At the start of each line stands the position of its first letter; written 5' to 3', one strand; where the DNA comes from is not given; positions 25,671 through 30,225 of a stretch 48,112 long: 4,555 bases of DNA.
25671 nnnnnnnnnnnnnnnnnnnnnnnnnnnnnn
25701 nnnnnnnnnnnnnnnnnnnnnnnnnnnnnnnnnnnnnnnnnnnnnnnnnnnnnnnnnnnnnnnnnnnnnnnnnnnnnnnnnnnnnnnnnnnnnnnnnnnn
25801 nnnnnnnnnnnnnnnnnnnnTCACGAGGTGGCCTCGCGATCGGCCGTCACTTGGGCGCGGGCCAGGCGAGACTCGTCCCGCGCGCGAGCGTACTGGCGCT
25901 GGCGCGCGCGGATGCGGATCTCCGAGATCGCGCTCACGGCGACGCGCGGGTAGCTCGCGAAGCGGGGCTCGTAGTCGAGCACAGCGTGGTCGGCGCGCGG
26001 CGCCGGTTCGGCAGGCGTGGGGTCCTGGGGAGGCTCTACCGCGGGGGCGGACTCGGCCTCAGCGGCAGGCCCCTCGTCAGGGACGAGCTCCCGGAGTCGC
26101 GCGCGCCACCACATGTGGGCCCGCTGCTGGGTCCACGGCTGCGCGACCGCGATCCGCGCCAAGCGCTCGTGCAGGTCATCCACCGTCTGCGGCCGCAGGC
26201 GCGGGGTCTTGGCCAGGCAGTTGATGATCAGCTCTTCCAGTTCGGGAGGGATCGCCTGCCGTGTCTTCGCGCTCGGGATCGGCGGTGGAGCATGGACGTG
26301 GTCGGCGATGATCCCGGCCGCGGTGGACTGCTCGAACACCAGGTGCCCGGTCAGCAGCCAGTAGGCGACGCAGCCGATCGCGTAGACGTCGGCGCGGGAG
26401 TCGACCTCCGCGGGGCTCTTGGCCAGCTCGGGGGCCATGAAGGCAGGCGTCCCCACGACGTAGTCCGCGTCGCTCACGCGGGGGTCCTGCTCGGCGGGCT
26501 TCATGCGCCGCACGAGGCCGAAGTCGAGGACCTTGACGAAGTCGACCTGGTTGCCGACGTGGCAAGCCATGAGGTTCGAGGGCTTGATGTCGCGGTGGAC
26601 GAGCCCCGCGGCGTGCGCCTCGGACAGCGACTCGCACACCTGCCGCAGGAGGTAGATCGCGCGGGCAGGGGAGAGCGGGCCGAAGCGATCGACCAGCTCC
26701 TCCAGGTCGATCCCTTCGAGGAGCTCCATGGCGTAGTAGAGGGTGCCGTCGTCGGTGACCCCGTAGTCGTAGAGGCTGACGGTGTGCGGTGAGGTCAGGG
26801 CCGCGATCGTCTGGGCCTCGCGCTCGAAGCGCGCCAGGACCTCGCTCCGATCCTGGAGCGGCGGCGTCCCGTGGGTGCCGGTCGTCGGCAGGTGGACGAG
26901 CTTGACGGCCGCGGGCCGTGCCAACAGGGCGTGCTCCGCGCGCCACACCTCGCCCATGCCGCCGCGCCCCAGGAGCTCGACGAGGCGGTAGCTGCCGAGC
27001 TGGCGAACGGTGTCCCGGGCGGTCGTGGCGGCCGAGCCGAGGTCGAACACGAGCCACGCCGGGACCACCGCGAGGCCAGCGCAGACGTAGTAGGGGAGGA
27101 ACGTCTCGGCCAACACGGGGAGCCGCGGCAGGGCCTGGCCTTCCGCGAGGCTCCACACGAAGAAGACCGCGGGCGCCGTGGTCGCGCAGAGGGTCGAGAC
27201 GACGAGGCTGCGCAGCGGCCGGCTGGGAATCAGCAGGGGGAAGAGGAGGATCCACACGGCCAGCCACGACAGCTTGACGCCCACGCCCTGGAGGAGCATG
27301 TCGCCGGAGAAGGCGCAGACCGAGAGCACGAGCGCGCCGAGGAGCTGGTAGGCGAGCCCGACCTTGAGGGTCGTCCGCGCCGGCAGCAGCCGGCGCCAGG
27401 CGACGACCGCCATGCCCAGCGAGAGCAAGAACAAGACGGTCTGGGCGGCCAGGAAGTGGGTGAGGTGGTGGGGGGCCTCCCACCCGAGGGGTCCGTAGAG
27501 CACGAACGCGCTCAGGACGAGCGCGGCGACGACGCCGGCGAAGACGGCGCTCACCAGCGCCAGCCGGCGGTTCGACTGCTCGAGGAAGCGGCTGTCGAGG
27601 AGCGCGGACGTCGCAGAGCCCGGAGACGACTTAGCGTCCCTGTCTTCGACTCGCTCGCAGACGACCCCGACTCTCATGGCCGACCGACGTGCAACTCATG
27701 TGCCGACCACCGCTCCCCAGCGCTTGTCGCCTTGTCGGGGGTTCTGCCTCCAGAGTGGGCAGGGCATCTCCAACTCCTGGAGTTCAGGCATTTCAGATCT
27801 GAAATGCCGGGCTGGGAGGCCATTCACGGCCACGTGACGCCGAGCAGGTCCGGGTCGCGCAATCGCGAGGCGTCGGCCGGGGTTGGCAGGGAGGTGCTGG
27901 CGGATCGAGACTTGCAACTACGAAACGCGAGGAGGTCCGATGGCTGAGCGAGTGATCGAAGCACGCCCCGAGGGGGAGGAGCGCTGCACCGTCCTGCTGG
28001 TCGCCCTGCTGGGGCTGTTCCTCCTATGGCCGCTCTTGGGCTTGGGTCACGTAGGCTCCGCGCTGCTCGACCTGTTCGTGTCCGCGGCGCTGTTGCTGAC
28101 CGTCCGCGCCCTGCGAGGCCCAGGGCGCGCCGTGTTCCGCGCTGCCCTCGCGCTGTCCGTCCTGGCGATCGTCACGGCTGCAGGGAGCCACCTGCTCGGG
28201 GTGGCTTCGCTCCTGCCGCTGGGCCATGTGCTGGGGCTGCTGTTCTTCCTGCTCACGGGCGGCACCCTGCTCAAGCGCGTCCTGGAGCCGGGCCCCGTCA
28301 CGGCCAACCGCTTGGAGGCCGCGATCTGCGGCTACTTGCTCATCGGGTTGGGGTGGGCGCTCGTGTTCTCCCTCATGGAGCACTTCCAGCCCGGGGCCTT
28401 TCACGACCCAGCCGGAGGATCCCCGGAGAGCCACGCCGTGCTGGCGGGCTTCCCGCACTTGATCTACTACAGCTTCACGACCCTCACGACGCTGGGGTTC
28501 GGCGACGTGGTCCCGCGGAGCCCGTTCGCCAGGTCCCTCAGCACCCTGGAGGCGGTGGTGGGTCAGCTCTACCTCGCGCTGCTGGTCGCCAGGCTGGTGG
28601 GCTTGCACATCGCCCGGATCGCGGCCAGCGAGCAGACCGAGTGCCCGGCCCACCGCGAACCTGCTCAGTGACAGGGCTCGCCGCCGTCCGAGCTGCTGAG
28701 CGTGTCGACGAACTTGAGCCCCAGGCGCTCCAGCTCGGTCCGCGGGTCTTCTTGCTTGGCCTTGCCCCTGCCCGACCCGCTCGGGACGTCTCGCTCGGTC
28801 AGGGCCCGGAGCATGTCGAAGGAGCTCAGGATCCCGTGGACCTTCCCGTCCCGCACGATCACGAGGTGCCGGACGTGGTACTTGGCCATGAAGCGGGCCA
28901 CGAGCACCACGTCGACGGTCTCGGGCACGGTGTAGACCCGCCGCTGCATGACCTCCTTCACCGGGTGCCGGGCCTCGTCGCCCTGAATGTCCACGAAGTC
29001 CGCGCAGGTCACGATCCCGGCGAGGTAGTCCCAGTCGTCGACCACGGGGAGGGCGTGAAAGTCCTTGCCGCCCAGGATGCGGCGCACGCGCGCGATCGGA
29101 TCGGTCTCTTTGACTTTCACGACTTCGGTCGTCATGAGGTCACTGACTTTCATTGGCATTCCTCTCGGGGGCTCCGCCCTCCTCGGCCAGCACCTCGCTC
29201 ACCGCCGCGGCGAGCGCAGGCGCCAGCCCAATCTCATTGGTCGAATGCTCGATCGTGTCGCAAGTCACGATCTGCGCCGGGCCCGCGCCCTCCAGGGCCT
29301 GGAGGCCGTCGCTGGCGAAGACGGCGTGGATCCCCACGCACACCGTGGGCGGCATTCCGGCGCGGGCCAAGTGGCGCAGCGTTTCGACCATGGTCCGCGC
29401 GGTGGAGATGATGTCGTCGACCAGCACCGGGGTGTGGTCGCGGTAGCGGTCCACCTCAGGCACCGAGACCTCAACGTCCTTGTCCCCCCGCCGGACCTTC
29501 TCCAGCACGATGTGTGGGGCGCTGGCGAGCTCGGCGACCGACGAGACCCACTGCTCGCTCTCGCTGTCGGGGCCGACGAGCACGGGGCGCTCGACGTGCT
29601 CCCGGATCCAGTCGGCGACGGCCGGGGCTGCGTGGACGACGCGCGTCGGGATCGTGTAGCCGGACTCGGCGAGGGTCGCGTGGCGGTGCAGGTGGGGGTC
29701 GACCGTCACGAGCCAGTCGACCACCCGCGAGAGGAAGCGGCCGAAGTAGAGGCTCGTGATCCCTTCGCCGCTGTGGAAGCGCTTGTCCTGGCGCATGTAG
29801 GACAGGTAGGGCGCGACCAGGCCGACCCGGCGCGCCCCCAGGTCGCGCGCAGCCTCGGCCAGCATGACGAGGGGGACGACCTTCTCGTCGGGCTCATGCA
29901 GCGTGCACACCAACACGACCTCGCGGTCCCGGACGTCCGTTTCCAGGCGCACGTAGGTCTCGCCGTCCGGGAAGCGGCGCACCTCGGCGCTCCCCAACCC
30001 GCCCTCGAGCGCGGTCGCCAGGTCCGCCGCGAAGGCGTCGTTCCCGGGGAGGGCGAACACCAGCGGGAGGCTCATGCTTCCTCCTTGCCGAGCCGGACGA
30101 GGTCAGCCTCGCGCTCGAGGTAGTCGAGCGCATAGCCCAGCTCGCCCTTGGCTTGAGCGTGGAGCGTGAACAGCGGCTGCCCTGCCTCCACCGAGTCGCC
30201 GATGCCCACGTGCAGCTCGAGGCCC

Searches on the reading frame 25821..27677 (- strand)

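Call 15: search_protein_families(library=pfam, proteins=[window:25821-27677:-], max_evalue=0.01)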
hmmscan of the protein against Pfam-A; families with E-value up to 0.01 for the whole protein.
window:25821-27677:- (618 aa): 3 families
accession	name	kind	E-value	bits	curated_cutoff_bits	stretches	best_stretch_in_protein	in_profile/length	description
PF00069.31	Pkinase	-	2.7e-41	142.1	31.7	1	230-499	1-255/263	Protein kinase domain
PF07714.23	PK_Tyr_Ser-Thr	-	7.3e-21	75.1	23.1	1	232-503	3-255/258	Protein tyrosine and serine/threonine kinase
PF17667.7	Pkinase_fungal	-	0.0094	15.1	24.1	0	343-420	291-366/387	Fungal protein kinase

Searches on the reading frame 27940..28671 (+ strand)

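Call 15: search_protein_families(library=pfam, proteins=[window:27940-28671:+], max_evalue=0.01)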
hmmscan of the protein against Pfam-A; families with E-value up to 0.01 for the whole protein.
window:27940-28671:+ (243 aa): 3 families
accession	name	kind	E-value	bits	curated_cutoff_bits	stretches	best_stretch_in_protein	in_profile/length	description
PF07885.22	Ion_trans_2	-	7.7e-12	45.4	22.5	1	171-220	25-74/79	Ion channel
PF00520.37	Ion_trans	-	0.00029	20.6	25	1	116-217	156-227/241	Ion transport protein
PF01757.29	Acyl_transf_3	-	0.0035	16.9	31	1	24-162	112-234/326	Acyltransferase domain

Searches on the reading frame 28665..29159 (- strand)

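Call 11: search_protein_families(library=pfam, proteins=[window:28665-29159:-], max_evalue=0.01)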
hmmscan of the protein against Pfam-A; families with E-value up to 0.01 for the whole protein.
window:28665-29159:- (164 aa): 1 family
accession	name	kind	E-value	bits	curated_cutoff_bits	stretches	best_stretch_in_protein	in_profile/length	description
PF00571.33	CBS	-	7.5e-23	81.1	24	2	67-121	1-56/57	CBS domain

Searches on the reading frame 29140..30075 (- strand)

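Call 11: search_protein_families(library=pfam, proteins=[window:29140-30075:-], max_evalue=0.01)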
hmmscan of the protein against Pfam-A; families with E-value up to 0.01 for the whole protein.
window:29140-30075:- (311 aa): 4 families
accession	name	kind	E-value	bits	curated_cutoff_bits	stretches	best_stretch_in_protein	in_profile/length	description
PF13793.12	Pribosyltran_N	-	2.6e-21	76.1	25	1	6-111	3-109/117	N-terminal domain of ribose phosphate pyrophosphokinase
PF00156.33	Pribosyltran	-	2.3e-16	59.9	26.3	1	152-259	14-125/158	Phosphoribosyl transferase domain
PF14681.12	UPRTase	-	0.00083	19.3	27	1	209-280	116-187/206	Uracil phosphoribosyltransferase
PF14572.12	Pribosyl_synth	-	0.0017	18.8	27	1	216-298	86-168/184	Phosphoribosyl synthetase-associated domain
